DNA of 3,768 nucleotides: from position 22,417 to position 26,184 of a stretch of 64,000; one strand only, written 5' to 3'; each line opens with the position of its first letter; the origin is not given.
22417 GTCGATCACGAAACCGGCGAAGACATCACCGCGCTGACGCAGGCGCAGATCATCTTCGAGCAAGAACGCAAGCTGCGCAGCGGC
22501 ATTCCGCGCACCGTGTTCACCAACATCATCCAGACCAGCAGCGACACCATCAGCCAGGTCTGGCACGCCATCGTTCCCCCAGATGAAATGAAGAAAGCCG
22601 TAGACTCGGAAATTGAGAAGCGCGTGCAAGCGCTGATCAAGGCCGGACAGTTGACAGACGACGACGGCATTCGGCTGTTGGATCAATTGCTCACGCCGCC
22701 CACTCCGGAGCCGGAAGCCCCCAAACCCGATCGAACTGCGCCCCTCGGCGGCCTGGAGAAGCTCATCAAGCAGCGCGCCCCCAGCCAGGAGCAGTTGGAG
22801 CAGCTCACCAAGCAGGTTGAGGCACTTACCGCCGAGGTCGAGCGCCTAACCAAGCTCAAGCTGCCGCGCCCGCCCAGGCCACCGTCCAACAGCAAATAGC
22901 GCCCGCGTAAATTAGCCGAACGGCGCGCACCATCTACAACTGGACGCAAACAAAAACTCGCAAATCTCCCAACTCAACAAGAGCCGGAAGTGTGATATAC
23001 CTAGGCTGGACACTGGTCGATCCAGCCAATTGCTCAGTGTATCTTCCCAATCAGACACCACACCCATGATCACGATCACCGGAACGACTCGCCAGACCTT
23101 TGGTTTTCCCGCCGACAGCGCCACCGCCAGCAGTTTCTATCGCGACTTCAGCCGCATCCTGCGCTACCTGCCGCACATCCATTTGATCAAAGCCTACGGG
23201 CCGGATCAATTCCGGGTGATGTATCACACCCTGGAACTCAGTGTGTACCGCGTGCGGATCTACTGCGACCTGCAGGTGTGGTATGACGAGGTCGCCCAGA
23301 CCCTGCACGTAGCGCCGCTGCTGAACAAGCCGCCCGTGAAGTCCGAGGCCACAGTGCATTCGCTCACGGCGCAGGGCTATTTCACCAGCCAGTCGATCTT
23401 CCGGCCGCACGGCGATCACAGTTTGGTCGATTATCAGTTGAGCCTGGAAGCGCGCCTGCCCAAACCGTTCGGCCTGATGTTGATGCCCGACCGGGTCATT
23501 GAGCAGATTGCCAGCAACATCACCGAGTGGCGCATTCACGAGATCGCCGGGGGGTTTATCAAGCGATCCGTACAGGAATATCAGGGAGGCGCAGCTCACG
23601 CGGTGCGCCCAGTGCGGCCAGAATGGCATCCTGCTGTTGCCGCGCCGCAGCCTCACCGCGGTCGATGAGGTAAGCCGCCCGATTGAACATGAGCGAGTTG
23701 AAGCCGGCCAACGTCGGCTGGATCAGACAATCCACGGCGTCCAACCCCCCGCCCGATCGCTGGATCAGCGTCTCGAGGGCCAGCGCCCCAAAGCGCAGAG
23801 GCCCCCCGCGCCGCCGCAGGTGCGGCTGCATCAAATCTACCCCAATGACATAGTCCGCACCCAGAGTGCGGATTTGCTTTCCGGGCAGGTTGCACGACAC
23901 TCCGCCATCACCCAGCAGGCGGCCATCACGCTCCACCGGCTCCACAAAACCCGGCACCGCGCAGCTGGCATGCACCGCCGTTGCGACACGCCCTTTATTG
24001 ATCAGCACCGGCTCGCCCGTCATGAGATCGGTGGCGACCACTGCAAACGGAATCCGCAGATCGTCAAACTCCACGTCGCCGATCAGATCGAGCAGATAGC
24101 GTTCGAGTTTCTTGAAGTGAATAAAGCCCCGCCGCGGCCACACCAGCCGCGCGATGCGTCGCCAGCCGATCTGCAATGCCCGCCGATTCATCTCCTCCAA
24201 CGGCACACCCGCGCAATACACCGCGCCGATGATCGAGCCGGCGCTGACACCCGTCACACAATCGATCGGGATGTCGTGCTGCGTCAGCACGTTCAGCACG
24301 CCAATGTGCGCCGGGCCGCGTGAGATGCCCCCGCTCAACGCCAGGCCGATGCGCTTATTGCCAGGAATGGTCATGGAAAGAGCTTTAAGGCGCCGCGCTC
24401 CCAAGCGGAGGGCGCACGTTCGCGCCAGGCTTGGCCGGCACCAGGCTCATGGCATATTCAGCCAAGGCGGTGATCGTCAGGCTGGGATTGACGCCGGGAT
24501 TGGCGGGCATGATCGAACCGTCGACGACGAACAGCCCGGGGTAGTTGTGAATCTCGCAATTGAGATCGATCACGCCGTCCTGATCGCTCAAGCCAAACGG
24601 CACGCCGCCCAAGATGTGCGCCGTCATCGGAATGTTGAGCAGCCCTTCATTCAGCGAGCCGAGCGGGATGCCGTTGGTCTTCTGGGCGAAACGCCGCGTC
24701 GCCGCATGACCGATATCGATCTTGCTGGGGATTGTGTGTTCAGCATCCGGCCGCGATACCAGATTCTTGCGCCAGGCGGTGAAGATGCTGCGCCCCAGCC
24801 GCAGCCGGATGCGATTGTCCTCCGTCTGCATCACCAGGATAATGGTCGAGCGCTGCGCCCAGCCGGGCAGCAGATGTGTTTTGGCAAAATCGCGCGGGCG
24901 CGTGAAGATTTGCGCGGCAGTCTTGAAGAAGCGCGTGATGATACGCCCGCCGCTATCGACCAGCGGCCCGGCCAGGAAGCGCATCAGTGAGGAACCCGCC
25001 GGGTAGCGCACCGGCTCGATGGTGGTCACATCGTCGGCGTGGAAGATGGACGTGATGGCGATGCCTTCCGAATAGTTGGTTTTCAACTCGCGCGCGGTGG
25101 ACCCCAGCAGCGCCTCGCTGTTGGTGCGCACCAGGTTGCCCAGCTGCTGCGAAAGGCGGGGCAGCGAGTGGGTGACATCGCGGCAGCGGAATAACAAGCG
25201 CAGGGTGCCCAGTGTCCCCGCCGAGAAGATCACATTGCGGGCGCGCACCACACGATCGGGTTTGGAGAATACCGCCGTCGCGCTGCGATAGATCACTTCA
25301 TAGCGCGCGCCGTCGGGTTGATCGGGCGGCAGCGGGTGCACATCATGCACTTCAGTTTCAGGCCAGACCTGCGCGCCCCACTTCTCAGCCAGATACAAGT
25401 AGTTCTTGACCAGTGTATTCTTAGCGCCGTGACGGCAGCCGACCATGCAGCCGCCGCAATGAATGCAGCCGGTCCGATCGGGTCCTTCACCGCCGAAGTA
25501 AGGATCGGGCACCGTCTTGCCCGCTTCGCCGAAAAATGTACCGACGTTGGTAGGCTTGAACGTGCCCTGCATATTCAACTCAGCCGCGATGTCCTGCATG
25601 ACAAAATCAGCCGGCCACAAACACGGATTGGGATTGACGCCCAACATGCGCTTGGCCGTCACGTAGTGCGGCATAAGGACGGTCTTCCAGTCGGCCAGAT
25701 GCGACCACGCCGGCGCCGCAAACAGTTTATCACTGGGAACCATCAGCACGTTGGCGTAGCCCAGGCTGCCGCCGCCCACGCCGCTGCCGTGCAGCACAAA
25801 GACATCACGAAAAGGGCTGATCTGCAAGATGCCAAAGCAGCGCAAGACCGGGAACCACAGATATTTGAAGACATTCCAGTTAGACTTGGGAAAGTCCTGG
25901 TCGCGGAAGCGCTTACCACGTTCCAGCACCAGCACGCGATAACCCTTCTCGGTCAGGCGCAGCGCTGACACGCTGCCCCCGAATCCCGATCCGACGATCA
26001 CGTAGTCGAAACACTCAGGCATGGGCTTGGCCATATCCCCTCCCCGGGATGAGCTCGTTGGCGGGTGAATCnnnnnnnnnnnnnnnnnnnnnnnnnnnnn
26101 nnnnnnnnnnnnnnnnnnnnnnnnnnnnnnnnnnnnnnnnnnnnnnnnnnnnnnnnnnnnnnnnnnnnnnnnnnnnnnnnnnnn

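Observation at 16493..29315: Phasin + PhaR, with no PHA synthase in the window, embedded in a dense neutral-lipid-handling neighbourhood (candidate lipid-body mobilisation locus)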

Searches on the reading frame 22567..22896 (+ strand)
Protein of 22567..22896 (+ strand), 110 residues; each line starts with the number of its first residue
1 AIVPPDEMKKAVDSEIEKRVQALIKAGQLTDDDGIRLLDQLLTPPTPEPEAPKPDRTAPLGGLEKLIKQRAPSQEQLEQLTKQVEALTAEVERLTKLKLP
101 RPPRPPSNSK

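Call 96: search_protein_representatives(protein=window:22567-22896:+)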
Query: 110 residues. Proteins with E-value up to 0.001 (for the whole library): 31; up to 1e-10: 4; up to 1e-30: 1. The best 31 are listed.
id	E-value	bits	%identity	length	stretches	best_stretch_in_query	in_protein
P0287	2.3e-31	124.3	76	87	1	25-110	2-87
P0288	9.5e-26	106.3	80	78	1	15-88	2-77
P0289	1.0e-15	74.1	66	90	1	1-58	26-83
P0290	2.6e-12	63.1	44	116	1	1-98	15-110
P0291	2.8e-09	53.4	40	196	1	10-104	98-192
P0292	4.2e-09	52.8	36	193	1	3-106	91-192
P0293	2.8e-08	50.2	39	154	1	5-97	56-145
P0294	3.8e-08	49.7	41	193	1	3-101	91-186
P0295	2.2e-06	44.1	36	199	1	5-107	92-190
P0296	2.9e-06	43.7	37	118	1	6-98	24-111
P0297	3.1e-06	43.6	37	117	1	11-104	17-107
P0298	4.3e-06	43.2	37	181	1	5-96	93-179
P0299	4.4e-06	43.1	39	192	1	5-92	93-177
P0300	5.9e-06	42.7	38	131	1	11-97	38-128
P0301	7.5e-06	42.4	36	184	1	4-94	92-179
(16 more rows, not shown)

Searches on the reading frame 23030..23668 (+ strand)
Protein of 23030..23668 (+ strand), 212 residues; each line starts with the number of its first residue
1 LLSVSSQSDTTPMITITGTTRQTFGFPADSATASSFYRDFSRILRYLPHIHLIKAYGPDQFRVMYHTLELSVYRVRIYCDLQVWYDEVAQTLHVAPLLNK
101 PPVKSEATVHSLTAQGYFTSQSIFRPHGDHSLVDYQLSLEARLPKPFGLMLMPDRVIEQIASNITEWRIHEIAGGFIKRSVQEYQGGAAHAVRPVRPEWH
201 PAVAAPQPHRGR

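Call 3: search_protein_families(library=pfam, proteins=[window:23030-23668:+], max_evalue=0.01)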
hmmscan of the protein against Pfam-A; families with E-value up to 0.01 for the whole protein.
window:23030-23668:+ (212 aa): 1 family
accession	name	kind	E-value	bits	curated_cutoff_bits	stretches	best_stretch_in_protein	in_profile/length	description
PF09366.15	DUF1997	-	0.0003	21.4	27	1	41-184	10-149/153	Protein of unknown function (DUF1997)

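Call 14: search_protein_families(library=ncbifam, proteins=[window:23066-23668:+], max_evalue=0.01)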
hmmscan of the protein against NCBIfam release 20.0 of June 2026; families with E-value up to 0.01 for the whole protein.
window:23066-23668:+ (200 aa): 0 families

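Call 15: search_protein_families(library=pfam, proteins=[window:23066-23668:+], max_evalue=1)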
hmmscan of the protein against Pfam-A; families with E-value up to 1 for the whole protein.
window:23066-23668:+ (200 aa): 1 family
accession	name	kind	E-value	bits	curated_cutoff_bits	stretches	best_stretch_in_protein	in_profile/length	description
PF09366.15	DUF1997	-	0.00026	21.6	27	1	28-172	9-149/153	Protein of unknown function (DUF1997)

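Call 63: predict_structure(protein=window:23066-23668:+)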
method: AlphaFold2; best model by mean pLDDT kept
length: 200 residues; sequences in the alignment: 1
mean_pLDDT: 50.1   pTM: 0.45
mean pLDDT of the five models: 50.1, 33.7, 27.8, 27.5, 25.2
residues with pLDDT >= 90: 0; 70-90: 0; 50-70: 108; < 50: 92
segments of 3 or more residues with pLDDT < 50: 1-48, 74-86, 138-145, 174-191
pLDDT, mean of each block of 10 residues (from residue 1): 42 34 39 43 42 57 63 47 49 60 59 53 64 54 50 53 54 43 41 55
secondary structure, 60 per line:
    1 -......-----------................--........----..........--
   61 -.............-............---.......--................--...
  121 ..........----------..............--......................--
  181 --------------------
elements in order: E2-7 H19-34 H37-44 E49-58 E62-74 H76-87 E91-97 E100-115 E118-130 H141-154 H157-178

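Call 65: fold_search(model_id=the predicted structure, library=pdb)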
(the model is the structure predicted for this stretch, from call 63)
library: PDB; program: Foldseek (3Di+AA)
matches with E <= 10: 1108; with E <= 0.001: 0
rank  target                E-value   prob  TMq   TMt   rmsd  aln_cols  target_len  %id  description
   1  9xps_7                5.9e-03  0.35  0.18  0.17  18.8       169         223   11  The neck structure of the Phage Phikz (released 2026-02-11)
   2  3h3q_B                7.0e-03  0.13  0.14  0.12  15.5       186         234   11  Crystal structure of the CERT START domain in complex with HPA-13 (released 2010-03-02)
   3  2ns9_B                1.3e-02  0.44  0.21  0.26  14.9       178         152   14  Crystal structure of protein APE2225 from Aeropyrum pernix K1, Pfam COXG (released 2006-11-14)
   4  9xps_3                1.4e-02  0.14  0.15  0.13  19.1       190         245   11  The neck structure of the Phage Phikz (released 2026-02-11)
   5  3suz                  1.4e-02  0.14  0.15  0.12  18.9       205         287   12  Crystal structure of Rat Mint2 PPC (released 2012-07-11)
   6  4ufc_A                1.6e-02  0.12  0.12  0.04  15.4       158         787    9  Crystal structure of the GH95 enzyme BACOVA_03438 (released 2015-07-08)
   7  4ufc_B                1.7e-02  0.11  0.12  0.04  15.4       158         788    9  Crystal structure of the GH95 enzyme BACOVA_03438 (released 2015-07-08)
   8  7qb6_A                1.8e-02  0.13  0.13  0.16  17.3       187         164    8  Crystal Structure of Medicago truncatula Nodulin 13 (MtN13) in complex with 3-carboxybenzophenone (released 2022-10-26)
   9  7qwt_A                1.9e-02  0.16  0.17  0.12  20.9       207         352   11  Rieske non-heme iron monooxygenase for guaiacol O-demethylation (released 2022-06-01)
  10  6v8l_A                2.0e-02  0.12  0.12  0.16  14.0       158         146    8  Crystal structure of Ara h 8.0201 (released 2020-12-16)
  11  3rt2                  2.4e-02  0.21  0.19  0.21  15.8       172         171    7  Crystal structure of apo-PYL10 (released 2011-06-22)
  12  2e3n                  2.4e-02  0.21  0.20  0.18  14.6       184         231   15  Crystal structure of CERT START domain in complex with C6-ceramide (P212121) (released 2007-12-18)
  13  7qwt_B                2.6e-02  0.14  0.17  0.12  21.4       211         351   13  Rieske non-heme iron monooxygenase for guaiacol O-demethylation (released 2022-06-01)
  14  2wql_A                2.6e-02  0.10  0.12  0.15  15.6       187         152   10  CRYSTAL STRUCTURE OF THE MAJOR CARROT ALLERGEN DAU C 1 (released 2009-09-01)
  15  6v8j_B                2.7e-02  0.10  0.13  0.15  17.1       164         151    7  Crystal structure of Ara h 8.0201 (released 2020-12-16)
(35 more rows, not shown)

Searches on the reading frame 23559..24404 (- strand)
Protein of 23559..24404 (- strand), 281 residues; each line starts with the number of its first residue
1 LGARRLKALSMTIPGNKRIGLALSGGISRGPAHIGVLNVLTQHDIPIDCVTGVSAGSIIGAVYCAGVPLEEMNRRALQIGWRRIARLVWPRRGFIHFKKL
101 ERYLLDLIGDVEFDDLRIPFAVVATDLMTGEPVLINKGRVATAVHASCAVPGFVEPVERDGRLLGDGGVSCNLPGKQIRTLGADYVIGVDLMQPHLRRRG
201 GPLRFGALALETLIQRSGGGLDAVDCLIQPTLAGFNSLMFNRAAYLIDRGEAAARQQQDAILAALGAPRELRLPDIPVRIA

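Call 3: search_protein_families(library=pfam, proteins=[window:23559-24404:-], max_evalue=0.01)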
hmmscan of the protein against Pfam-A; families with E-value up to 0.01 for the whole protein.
window:23559-24404:- (281 aa): 1 family
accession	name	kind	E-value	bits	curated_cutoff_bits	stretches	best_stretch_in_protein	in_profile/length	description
PF01734.28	Patatin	-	1.1e-31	111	27.7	1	21-174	1-186/191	Patatin-like phospholipase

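Call 14: search_protein_families(library=ncbifam, proteins=[window:23559-24374:-], max_evalue=0.01)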
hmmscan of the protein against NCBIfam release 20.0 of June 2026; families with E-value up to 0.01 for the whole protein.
window:23559-24374:- (271 aa): 4 families
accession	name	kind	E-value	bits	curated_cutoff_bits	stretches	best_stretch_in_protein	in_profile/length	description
NF007623.0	PRK10279.1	equivalog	2.9e-38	131.8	272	1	7-183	4-182/301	patatin-like phospholipase RssA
NF053870.1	DS2_1_antiphage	equivalog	2.9e-07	30.1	400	1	11-144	3-137/299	anti-phage phospholipase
NF043045.1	T4SS_VpdC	equivalog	0.0016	16.5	1000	0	13-61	310-358/880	Dot/Icm T4SS effector VpdC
NF041079.1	CBASS_lipase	equivalog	0.0028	16.9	200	0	11-164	4-180/317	CBASS cGAMP-activated phospholipase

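Call 62: search_dna_similar(query=window:23559-24374:-, collection=plasmids, mode=protein, max_rows=15)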
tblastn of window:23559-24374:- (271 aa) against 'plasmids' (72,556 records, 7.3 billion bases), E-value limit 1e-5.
Records with a match: 183; places in all: 205; records where one place covers at least 80% of the query: 71.
Best place of each record, by identity: <60% 183.
By first word of the organism name: Ligilactobacillus 31; Ralstonia 13; Escherichia 12; Mycetohabitans 9; Ensifer 9; Burkholderia 8; Azospirillum 7; Sinorhizobium 7; Klebsiella 6; Cupriavidus 5; and 42 more.
By predicted mobility (MOB-suite, as given by PLSDB): non-mobilizable 126; mobilizable 45; conjugative 12.
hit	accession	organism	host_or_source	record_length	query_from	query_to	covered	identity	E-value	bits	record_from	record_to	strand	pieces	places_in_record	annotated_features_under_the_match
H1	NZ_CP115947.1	Ralstonia solanacearum MolK2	Musa sp.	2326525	8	265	95%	35.8%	5e-35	140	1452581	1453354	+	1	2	record has no annotation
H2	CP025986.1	Ralstonia solanacearum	Cucurbita maxima,culture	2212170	8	265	95%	35.5%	2e-34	138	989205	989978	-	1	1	esterase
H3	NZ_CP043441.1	Cupriavidus campinensis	cell culture,soil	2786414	5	258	94%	34.1%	2e-34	138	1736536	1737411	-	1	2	none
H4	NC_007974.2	Cupriavidus metallidurans CH34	-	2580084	5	247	90%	35.3%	1e-35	141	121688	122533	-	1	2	none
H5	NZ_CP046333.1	Cupriavidus metallidurans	sedimentation pond in a zinc factory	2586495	5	247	90%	35.3%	1e-35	141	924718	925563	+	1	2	none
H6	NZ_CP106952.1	Eleftheria terrae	soil sample,soil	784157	8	241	86%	36.6%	5e-35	140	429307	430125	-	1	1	patatin-like phospholipase family protein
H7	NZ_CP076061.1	Cupriavidus sp. EM10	Pure-cultured cell,sewage water sludge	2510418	5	241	87%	36.1%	2e-33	135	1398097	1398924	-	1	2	none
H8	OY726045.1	Phocaeicola massiliensis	-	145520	7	253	91%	33.8%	1e-29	124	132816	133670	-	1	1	record has no annotation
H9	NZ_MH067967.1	Arthrobacter sp.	-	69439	23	252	85%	35.8%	1e-27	118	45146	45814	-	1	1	patatin-like phospholipase family protein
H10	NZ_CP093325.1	Bacillus sp. N5-665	whole organism,peat soil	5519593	8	247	89%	34.0%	4e-31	129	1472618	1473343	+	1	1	none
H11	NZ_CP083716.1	Bacillus velezensis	cell culture,Meju, fermented soybean ...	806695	9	244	87%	34.5%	4e-31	129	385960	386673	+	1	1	patatin family protein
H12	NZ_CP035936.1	Acinetobacter cumulans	Pure Culture,Sewage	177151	9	245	87%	34.3%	5e-26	114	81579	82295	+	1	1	patatin-like phospholipase family protein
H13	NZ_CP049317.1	Caballeronia sp. SBC2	whole organism,soil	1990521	4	233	85%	34.8%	2e-33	135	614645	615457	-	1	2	none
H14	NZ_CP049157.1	Caballeronia sp. SBC1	whole organism,soil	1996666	4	233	85%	34.8%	2e-33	135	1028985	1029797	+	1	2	none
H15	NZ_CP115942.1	Ralstonia syzygii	Musa sp.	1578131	8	256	92%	32.0%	1e-27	118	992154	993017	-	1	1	none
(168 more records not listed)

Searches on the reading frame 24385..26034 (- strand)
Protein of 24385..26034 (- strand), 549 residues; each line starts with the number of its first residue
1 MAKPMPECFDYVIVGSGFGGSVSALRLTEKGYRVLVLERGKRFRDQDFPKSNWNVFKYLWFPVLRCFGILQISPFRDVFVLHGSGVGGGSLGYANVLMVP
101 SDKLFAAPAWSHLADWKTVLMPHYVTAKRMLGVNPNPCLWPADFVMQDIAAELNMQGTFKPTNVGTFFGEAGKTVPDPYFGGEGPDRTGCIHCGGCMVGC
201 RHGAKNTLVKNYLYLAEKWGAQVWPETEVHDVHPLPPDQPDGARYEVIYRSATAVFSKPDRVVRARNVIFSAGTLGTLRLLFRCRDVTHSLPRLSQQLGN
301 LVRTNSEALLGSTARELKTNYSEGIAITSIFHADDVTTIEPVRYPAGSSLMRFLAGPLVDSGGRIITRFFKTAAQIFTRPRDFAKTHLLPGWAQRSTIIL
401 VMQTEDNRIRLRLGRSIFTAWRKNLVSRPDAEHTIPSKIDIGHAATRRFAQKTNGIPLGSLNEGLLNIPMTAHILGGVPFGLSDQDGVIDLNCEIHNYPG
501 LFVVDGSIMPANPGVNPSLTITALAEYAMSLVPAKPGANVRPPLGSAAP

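Call 3: search_protein_families(library=pfam, proteins=[window:24385-26034:-], max_evalue=0.01)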
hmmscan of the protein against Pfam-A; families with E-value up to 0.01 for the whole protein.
window:24385-26034:- (549 aa): 7 families
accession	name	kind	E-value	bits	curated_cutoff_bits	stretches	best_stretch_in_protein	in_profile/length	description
PF05199.19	GMC_oxred_C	-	1e-14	55.7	24.6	1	471-525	85-139/139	GMC oxidoreductase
PF13450.12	NAD_binding_8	-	9.5e-07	29.5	21.9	1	13-42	1-30/68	NAD(P)-binding Rossmann-like domain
PF01266.30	DAO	-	1.1e-05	25.6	27.9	1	10-42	1-33/353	FAD dependent oxidoreductase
PF00732.25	GMC_oxred_N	-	3.9e-05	24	23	1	186-282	107-198/218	GMC oxidoreductase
PF00890.30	FAD_binding_2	-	4.5e-05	23.3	20.4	1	10-44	1-35/414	FAD binding domain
PF07992.20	Pyr_redox_2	-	0.00062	19.7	26.1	1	9-43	1-35/291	Pyridine nucleotide-disulphide oxidoreductase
PF00070.33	Pyr_redox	-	0.0084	17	22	0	12-48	3-42/82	Pyridine nucleotide-disulphide oxidoreductase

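Call 14: search_protein_families(library=ncbifam, proteins=[window:24385-26034:-], max_evalue=0.01)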
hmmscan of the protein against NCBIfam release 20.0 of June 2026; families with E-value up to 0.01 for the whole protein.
window:24385-26034:- (549 aa): 25 families
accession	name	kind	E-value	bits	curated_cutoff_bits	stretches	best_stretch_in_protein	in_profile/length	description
NF058674.1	CholsOxChoxAB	equivalog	6.8e-176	585.9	850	1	9-535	6-535/535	cholesterol oxidase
TIGR04542.1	GMC_mycofac_2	equivalog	1.5e-12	47.3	400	2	470-527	368-420/425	mycofactocin system GMC family oxidoreductase MftG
TIGR03970.1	mycofact_MftG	equivalog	2.4e-11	43.3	387.45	1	471-531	424-485/487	mycofactocin dehydrogenase MftG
NF002550.0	PRK02106.1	subfamily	4.3e-10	38.7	605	1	8-42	5-40/563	choline dehydrogenase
TIGR02032.1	GG-red-SF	subfamily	1.2e-05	25.1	158.8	1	9-44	1-36/297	geranylgeranyl reductase family protein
NF038210.1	GMC_mycofac_3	equivalog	1.2e-05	24.3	300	0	12-41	2-31/418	mycofactocin system GMC family oxidoreductase MftG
NF007542.0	PRK10157.1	subfamily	3.3e-05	22.8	610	1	8-41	5-38/428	FAD-dependent oxidoreductase FixC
TIGR01810.1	betA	equivalog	3.3e-05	22.7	732.1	0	10-42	1-34/532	choline dehydrogenase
TIGR02462.1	pyranose_ox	equivalog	0.00014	20.9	544.9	1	470-525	481-536/548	pyranose oxidase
TIGR00031.1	UDP-GALP_mutase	equivalog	0.00046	19.3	303.75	1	9-41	2-34/378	UDP-galactopyranose mutase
TIGR02730.1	carot_isom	equivalog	0.00059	18.8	586.9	1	9-39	1-31/493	carotenoid isomerase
NF053717.1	VnlPnlRedVprA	equivalog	0.00067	18.6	600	1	8-42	6-40/481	vinyl phenol reductase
NF045637.1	carotdesatCrtDProt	equivalog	0.0012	17.4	580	1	12-41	2-31/485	1-hydroxycarotenoid 3,4-desaturase CrtD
NF041080.1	DGGGPL_reductase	equivalog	0.0013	17.6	580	1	9-39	2-32/447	digeranylgeranylglycerophospholipid reductase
NF004829.0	PRK06183.1-3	subfamily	0.0016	17.3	390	1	8-42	8-42/520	bifunctional 3-(3-hydroxy-phenyl)propionate/3-hydroxycinnamic acid hydroxylase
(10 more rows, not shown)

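Call 89: search_solved_structures(query=window:24385-26034:-, max_evalue=0.00001)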
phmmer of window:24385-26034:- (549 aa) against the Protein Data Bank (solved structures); distinct sequences matched with E-value up to 0.00001: 31.
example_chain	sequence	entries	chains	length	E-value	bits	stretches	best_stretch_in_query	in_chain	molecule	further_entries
1coy_A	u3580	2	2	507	2e-23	85.9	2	472-531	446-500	CHOLESTEROL OXIDASE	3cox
1b4v_A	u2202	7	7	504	9.8e-17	63.8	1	12-300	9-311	PROTEIN (CHOLESTEROL OXIDASE) | CHOLESTEROL OXIDASE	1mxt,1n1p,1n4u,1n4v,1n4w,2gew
1b8s_A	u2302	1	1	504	1e-16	63.7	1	12-300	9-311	PROTEIN (CHOLESTEROL OXIDASE)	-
4u2l_A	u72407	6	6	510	1e-16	63.7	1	12-300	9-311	Cholesterol oxidase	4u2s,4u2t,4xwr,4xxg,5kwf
3cnj_A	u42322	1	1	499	1e-16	63.7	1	12-300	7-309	Cholesterol oxidase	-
4rek_A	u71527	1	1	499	1e-16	63.7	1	12-300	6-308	Cholesterol oxidase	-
1cc2_A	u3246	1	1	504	1.8e-16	62.9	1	12-300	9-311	PROTEIN (CHOLESTEROL OXIDASE)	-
1cbo_A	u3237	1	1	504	1.8e-16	62.9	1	12-300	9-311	PROTEIN (CHOLESTEROL OXIDASE)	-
3b3r_A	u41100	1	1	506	1.8e-16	62.9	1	11-300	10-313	Cholesterol oxidase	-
3b6d_A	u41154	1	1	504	1.9e-16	62.9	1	12-300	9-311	Cholesterol oxidase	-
3gyi_A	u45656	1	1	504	4.8e-16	61.5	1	12-300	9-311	Cholesterol oxidase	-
1ijh_A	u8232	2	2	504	1.7e-15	59.6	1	12-300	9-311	CHOLESTEROL OXIDASE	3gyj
1kdg_A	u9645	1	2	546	2.4e-10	42.7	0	9-108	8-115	cellobiose dehydrogenase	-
1naa_A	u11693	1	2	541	3.4e-10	42.2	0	9-108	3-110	Cellobiose dehydrogenase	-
4qi4_A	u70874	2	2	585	1.3e-09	40.2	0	481-545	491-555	Cellobiose dehydrogenase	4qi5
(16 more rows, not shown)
